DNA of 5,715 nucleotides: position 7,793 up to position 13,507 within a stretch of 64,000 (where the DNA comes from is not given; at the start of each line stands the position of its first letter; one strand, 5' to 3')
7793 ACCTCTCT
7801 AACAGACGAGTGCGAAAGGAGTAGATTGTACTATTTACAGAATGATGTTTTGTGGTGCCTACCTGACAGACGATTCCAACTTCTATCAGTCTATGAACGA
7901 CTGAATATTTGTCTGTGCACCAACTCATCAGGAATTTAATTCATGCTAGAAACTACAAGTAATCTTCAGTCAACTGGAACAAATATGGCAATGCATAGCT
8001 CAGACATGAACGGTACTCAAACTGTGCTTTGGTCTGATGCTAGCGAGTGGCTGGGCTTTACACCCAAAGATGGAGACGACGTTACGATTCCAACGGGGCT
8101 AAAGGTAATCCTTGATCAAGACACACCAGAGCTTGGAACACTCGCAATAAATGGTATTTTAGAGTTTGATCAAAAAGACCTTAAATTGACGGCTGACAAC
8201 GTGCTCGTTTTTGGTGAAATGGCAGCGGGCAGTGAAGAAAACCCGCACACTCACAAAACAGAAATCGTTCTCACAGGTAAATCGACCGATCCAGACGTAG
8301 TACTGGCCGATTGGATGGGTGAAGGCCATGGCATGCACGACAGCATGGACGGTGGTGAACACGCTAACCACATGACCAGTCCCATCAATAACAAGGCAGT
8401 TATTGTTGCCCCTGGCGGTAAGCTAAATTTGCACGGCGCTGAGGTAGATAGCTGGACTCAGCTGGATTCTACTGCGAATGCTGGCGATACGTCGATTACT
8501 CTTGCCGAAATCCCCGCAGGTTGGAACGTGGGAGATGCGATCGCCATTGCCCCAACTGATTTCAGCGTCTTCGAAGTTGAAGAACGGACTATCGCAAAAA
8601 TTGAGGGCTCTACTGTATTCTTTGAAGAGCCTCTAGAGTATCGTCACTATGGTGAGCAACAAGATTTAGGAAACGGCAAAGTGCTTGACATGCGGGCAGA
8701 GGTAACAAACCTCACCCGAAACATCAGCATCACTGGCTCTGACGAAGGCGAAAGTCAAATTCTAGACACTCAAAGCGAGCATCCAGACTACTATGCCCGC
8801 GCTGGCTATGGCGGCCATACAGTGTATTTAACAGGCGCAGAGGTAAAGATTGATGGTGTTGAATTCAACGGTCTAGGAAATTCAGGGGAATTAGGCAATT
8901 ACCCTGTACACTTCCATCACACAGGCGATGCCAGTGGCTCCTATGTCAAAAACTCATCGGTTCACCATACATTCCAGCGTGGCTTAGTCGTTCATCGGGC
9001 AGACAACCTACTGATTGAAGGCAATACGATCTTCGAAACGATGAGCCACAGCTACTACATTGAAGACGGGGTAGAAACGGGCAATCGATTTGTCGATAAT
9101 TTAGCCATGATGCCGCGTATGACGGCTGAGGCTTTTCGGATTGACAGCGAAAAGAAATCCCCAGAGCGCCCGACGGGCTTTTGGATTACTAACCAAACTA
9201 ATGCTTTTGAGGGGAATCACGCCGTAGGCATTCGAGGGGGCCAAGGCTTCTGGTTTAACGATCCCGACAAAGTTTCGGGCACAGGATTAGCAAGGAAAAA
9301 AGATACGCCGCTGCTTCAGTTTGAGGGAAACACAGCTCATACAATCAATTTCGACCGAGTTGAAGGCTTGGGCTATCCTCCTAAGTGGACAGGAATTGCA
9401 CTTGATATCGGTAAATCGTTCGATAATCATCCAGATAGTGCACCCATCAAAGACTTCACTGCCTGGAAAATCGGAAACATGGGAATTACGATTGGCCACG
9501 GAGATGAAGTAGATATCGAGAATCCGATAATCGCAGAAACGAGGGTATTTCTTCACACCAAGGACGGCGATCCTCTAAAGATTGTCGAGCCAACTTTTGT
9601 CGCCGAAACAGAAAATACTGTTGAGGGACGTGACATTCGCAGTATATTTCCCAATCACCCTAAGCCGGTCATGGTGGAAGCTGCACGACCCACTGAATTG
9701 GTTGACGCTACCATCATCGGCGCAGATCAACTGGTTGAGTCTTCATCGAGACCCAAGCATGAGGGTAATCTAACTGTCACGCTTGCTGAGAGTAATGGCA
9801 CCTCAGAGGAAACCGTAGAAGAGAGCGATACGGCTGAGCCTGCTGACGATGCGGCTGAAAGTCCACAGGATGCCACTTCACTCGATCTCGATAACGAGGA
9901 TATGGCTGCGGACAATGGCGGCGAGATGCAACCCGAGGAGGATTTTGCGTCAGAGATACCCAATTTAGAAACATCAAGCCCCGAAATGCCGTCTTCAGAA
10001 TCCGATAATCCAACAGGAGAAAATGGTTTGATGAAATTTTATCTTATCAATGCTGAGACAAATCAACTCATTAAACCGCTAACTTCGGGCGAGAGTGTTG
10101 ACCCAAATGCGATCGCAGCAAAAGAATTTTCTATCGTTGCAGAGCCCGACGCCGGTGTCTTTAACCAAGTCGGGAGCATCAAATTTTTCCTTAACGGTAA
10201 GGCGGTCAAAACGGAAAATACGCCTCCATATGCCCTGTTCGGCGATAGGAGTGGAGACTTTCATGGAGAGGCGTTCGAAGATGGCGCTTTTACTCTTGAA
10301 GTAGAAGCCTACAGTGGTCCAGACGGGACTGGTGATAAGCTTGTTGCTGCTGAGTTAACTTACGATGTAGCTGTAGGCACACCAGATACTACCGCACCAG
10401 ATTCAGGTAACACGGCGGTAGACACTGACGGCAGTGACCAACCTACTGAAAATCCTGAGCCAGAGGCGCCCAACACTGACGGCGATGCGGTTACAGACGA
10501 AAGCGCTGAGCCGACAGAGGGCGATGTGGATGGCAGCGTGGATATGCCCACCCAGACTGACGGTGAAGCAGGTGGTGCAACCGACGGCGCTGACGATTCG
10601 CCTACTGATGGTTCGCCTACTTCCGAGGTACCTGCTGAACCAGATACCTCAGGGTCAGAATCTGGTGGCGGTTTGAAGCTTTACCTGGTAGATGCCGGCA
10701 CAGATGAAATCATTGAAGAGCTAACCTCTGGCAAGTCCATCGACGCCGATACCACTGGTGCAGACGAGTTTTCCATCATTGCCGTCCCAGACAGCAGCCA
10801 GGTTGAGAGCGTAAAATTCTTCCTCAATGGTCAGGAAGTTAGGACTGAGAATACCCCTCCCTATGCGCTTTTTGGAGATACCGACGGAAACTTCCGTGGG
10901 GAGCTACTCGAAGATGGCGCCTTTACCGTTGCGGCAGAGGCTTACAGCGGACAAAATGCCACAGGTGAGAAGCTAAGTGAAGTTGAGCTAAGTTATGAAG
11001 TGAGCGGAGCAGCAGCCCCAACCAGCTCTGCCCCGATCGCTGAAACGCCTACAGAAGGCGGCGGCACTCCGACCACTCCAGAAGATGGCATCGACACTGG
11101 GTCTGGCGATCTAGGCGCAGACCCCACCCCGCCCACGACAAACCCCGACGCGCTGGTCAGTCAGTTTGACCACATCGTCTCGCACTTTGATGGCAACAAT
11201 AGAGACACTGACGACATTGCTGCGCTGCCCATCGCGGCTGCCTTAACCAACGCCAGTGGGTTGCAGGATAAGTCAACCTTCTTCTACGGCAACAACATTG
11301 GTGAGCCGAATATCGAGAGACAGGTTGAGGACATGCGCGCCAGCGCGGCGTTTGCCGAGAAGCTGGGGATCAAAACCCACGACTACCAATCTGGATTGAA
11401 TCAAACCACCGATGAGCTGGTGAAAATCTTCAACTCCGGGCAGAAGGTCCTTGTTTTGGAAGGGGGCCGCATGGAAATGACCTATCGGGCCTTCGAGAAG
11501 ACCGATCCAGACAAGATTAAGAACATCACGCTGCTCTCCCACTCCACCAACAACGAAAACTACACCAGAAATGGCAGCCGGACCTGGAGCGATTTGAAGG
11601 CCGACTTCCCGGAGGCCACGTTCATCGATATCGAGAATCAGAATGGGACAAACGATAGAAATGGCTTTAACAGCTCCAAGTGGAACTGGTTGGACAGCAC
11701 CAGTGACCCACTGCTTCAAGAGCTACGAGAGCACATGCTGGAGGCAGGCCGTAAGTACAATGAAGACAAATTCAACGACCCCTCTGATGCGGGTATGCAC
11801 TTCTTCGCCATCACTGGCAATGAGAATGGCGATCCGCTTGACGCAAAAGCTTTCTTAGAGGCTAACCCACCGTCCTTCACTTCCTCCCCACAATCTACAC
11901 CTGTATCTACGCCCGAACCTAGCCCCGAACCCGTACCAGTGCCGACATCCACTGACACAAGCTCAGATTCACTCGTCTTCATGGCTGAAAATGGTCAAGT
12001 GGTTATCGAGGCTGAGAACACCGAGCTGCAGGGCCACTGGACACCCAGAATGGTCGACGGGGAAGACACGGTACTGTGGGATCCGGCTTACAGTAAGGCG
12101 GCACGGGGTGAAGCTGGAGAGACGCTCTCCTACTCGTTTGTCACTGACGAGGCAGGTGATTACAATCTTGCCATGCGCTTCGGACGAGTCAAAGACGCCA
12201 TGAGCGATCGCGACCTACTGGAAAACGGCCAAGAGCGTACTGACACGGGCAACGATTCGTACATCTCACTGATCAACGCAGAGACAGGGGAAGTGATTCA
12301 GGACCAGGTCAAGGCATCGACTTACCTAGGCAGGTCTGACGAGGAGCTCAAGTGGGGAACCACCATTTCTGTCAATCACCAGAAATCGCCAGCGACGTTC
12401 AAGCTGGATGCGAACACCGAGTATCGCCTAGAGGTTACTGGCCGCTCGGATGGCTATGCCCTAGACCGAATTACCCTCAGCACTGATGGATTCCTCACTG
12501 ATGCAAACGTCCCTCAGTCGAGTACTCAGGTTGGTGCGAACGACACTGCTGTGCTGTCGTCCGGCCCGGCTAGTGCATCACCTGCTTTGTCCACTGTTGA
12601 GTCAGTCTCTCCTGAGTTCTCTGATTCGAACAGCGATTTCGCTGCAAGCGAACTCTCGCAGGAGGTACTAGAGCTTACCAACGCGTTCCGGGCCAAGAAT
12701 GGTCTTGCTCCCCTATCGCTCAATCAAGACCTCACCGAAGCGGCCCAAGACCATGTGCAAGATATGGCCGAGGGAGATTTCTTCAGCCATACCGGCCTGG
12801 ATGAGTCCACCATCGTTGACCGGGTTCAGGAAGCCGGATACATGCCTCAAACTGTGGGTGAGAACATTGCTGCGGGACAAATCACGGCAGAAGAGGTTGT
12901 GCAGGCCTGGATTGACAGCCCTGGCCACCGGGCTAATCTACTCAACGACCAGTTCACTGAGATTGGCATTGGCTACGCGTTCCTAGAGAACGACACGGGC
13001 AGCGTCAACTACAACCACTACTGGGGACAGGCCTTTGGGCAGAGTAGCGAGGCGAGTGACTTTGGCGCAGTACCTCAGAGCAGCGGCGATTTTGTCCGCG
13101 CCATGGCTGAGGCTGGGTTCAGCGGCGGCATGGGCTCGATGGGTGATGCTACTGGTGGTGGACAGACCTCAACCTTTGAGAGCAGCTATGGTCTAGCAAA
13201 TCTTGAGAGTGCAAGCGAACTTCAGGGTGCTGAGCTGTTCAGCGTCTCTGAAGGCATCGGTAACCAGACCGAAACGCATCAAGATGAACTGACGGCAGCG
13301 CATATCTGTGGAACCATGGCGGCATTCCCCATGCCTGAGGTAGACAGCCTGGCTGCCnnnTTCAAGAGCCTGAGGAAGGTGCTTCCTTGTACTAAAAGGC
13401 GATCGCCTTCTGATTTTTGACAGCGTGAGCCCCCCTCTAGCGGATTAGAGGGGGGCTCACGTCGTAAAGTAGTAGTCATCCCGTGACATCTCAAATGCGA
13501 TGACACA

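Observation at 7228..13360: AT-rich island with a single 1805-aa G8 / beta-helix / CAP-domain protein behind a 715-bp ORF-free leader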

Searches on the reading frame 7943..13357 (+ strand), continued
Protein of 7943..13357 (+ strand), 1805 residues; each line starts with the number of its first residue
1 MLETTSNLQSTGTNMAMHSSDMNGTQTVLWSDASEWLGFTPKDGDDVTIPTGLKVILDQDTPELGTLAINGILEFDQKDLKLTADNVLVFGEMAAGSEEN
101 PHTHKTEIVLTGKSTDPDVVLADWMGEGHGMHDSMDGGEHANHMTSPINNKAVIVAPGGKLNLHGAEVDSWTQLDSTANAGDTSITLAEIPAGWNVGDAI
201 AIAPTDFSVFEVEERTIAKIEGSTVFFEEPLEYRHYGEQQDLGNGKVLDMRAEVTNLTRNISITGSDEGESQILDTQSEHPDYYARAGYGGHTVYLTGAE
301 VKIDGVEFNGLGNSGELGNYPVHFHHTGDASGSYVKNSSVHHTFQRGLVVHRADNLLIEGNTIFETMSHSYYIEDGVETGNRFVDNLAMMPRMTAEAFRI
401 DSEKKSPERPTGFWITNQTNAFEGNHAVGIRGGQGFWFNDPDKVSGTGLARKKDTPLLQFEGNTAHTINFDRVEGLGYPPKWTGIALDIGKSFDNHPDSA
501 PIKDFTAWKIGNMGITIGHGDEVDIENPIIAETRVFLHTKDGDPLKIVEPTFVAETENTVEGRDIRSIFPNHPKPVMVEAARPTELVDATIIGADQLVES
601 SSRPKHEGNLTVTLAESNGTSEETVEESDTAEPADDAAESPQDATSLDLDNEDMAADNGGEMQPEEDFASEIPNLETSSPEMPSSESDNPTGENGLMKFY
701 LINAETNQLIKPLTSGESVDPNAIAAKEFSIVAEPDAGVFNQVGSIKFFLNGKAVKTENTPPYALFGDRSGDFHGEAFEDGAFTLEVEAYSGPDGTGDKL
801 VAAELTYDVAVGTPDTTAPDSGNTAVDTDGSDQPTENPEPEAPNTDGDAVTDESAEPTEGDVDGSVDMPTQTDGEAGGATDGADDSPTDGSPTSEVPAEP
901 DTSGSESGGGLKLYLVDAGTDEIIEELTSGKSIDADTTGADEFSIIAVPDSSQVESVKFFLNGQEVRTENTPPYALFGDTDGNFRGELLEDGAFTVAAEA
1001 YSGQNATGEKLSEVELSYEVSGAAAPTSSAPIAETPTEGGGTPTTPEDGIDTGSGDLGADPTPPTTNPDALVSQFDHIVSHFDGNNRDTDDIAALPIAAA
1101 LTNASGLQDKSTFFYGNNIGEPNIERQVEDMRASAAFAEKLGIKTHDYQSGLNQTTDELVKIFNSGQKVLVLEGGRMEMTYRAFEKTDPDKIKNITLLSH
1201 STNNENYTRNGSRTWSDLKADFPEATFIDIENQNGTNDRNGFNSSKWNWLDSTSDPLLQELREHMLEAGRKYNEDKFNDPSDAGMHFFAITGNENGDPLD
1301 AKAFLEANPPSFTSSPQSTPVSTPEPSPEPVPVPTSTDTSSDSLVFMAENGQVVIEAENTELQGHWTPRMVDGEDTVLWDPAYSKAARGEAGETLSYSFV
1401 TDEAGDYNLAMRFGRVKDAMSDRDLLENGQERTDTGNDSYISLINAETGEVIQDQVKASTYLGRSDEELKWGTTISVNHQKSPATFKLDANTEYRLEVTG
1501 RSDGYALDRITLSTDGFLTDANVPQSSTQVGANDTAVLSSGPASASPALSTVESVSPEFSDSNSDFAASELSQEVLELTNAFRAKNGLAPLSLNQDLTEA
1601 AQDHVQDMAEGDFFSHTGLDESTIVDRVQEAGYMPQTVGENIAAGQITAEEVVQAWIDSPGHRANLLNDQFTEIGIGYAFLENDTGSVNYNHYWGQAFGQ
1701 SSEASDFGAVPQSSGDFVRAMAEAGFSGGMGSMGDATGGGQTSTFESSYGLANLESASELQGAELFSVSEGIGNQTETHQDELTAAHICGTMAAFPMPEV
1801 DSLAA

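Call 11: search_solved_structures(query=window:7943-13357:+, max_evalue=0.01)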
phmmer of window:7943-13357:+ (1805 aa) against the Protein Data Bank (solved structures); distinct sequences matched with E-value up to 0.01: 4.
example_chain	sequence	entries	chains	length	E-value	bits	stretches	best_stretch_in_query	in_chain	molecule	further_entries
8c6i_A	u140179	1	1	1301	5e-28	100.4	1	185-392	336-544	Cell surface hyaluronidase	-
4ifa_A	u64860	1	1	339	3.3e-17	64.6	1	1572-1678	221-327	Extracellular protein containing a SCP domain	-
4h0a_A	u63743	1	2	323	0.00015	22.6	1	1575-1675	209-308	Uncharacterized protein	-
4d53_A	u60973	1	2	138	0.00075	20.3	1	1582-1683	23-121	BB0689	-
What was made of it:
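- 12644..13042 (+): CAP/SCP (YkwD-like) domain (aa 1568-1700). PDB 4ifa 3e-17 (call 11).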

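Call 17: find_encoding_contigs(protein=P0004, flank=10000, max_places=2)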
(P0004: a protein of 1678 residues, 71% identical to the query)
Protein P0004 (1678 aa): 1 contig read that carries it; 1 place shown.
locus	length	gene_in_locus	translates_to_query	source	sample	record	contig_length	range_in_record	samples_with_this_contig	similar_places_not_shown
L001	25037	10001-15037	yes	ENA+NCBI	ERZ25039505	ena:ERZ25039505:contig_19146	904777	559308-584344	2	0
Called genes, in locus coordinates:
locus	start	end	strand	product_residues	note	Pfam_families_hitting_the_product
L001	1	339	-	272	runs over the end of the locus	PF05362:Lon_C (weak), PF13541:ChlI, PF01078:Mg_chelatase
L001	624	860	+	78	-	PF10047:DUF2281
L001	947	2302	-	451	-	PF27142:Aq_aa04, PF01385:OrfB_IS605 (weak)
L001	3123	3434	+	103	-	-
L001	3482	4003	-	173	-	-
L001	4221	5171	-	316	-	-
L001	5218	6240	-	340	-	PF26676:DUF8225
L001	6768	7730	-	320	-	PF01590:GAF, PF00990:GGDEF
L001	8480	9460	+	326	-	-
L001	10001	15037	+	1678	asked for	PF02095:Extensin_1, PF10162:G8, PF24606:CEMIP_beta-hel, PF13385:Laminin_G_3, PF02210:Laminin_G_2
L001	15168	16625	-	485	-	PF13230:GATase_4 (weak), PF13522:GATase_6, PF13537:GATase_7, PF00156:Pribosyltran (weak)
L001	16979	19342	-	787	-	PF18072:FGAR-AT_linker, PF00586:AIRS, PF02769:AIRS_C, PF00586:AIRS, PF02769:AIRS_C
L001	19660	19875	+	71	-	-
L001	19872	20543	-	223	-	PF00730:HhH-GPD, PF00633:HHH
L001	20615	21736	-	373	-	PF02163:Peptidase_M50, PF13180:PDZ_2 (faint), PF17820:PDZ_6 (faint)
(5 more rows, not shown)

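Call 18: find_encoding_contigs(protein=P0003, flank=10000, max_places=2)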
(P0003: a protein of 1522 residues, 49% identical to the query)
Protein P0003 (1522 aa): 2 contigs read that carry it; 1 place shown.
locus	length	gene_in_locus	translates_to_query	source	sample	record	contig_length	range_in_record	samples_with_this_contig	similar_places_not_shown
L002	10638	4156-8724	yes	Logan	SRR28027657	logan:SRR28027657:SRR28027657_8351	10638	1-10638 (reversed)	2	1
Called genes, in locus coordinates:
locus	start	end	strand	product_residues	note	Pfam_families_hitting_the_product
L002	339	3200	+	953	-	PF14252:DUF4347, PF03422:CBM_6, PF18099:CBM_35_2, PF12708:Pect-lyase_RHGA_epim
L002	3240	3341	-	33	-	-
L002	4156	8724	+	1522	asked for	PF10162:G8, PF13229:Beta_helix (faint), PF24606:CEMIP_beta-hel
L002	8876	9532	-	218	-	-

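Call 19: find_encoding_contigs(protein=P0002, flank=10000, max_places=2)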
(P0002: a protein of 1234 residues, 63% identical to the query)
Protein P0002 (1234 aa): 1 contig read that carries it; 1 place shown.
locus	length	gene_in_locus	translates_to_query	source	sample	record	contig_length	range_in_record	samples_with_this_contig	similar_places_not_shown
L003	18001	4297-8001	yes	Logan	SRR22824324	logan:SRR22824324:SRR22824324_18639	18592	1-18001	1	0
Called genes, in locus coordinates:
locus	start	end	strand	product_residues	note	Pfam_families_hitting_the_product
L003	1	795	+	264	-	?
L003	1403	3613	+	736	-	PF02415:Chlam_PMP (faint), PF13229:Beta_helix, PF13385:Laminin_G_3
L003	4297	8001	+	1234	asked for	PF10162:G8, PF13229:Beta_helix (weak), PF24606:CEMIP_beta-hel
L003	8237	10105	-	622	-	PF12708:Pect-lyase_RHGA_epim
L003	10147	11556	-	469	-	-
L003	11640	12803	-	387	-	PF13439:Glyco_transf_4 (weak), PF00534:Glycos_transf_1, PF13692:Glyco_trans_1_4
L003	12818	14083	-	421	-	PF00534:Glycos_transf_1, PF13692:Glyco_trans_1_4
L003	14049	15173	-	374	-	PF13439:Glyco_transf_4, PF20706:GT4-conflict, PF00534:Glycos_transf_1, PF13692:Glyco_trans_1_4, PF13524:Glyco_trans_1_2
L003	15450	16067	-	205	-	PF03567:Sulfotransfer_2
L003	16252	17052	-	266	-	-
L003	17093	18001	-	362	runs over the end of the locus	PF00535:Glycos_transf_2, PF10111:Glyco_tranf_2_2, PF13641:Glyco_tranf_2_3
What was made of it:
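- P0003 lies next to a CBM6/CBM35/Pect-lyase-fold protein (calls 18, 19).
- Tried and rejected: Two are near polysaccharide genes (calls 18, 19).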

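Call 58: find_encoding_contigs(protein=P0006, flank=10000, max_places=1)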
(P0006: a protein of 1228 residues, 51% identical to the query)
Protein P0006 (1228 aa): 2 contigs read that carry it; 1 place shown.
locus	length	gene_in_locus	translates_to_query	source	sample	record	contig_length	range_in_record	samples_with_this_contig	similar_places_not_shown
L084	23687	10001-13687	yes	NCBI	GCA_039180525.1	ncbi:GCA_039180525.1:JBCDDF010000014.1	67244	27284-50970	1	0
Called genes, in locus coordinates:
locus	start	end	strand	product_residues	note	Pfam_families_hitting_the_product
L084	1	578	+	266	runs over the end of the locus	PF04290:DctQ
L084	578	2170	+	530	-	PF06808:DctM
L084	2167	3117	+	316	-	PF05721:PhyH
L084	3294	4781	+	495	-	PF08666:SAF (faint), PF04295:GD_AH_second, PF20629:GD_AH_C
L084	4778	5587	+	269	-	-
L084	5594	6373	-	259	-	PF00378:ECH_1, PF16113:ECH_2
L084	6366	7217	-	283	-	PF00682:HMGL-like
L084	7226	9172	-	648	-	PF00289:Biotin_carb_N, PF02222:ATP-grasp, PF02786:CPSase_L_D2, PF07478:Dala_Dala_lig_C, PF25973:BSH_CzcB (faint), PF02785:Biotin_carb_C, PF00364:Biotin_lipoyl, PF25919:BSH_CusB (weak), +1 more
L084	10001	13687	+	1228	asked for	PF10162:G8, PF24606:CEMIP_beta-hel, PF00353:HemolysinCabind (weak)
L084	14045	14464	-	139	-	PF04266:ASCH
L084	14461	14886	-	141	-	-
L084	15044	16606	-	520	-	PF01039:Carboxyl_trans, PF03255:ACCA (weak), PF06833:MdcE (faint)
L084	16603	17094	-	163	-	-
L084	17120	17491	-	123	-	PF01850:PIN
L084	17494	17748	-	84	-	PF04014:MazE_antitoxin (weak)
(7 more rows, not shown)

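Call 59: find_encoding_contigs(protein=P0011, flank=10000, max_places=1)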
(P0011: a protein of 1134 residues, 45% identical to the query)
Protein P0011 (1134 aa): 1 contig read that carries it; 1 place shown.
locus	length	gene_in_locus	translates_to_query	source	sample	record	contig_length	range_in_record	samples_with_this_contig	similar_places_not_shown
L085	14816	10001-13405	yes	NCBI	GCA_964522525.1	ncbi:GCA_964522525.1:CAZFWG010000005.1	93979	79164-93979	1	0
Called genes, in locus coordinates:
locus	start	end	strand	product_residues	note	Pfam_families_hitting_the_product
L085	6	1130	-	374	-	PF00364:Biotin_lipoyl, PF00561:Abhydrolase_1, PF12146:Hydrolase_4, PF12697:Abhydrolase_6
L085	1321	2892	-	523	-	PF00501:AMP-binding, PF13193:AMP-binding_C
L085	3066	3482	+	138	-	PF01796:OB_ChsH2_C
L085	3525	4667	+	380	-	PF02803:Thiolase_C (weak), PF22691:Thiolase_C_1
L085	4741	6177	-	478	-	PF00355:Rieske, PF00848:Ring_hydroxyl_A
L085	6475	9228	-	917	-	PF00353:HemolysinCabind, PF13385:Laminin_G_3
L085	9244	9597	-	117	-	PF13560:HTH_31, PF01381:HTH_3 (weak)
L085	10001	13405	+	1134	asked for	PF10162:G8, PF24606:CEMIP_beta-hel, PF00353:HemolysinCabind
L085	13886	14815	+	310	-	?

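Call 60: find_encoding_contigs(protein=P0005, flank=10000, max_places=1)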
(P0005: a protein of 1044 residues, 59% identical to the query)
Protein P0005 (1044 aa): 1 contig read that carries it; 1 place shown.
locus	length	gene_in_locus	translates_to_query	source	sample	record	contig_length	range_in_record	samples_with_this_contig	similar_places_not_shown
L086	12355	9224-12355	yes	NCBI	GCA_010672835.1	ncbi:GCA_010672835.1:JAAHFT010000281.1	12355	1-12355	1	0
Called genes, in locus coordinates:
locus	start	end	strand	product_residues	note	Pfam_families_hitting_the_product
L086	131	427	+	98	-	-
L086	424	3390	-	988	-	-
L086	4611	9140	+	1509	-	PF10162:G8, PF24606:CEMIP_beta-hel, PF13385:Laminin_G_3, PF00353:HemolysinCabind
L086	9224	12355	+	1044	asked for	PF10162:G8, PF13229:Beta_helix (weak), PF24606:CEMIP_beta-hel, PF00353:HemolysinCabind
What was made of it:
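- Closest known: Bacterial G8/CEMIP_beta-hel proteins with RTX repeats. Same: Upstream intergenic regions are long (calls 58-60).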

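Call 77: find_related_loci(query=window:7943-13357:+, collection=metagenome_contigs, flank=10000)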
Query window:7943-13357:+ (1805 aa) in metagenome_contigs; peptide patterns used: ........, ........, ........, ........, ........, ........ (x = any residue, [..] = any of these).
23 stretches matched a pattern; 1 encode a relative of the query (tblastn E <= 1e-3); 1 distinct loci.
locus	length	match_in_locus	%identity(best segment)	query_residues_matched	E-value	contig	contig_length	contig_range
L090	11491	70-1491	63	1070-1532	5e-96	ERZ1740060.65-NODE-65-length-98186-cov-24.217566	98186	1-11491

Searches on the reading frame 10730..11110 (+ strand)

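Call 30: search_protein_families(library=pfam, proteins=[window:10730-11110:+], max_evalue=10)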
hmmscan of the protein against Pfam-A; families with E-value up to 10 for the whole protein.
window:10730-11110:+ (127 aa): 1 family
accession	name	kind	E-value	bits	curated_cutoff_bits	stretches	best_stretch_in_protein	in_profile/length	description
PF17957.7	Big_7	-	0.00032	21.7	24.1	1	19-51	26-58/70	Bacterial Ig domain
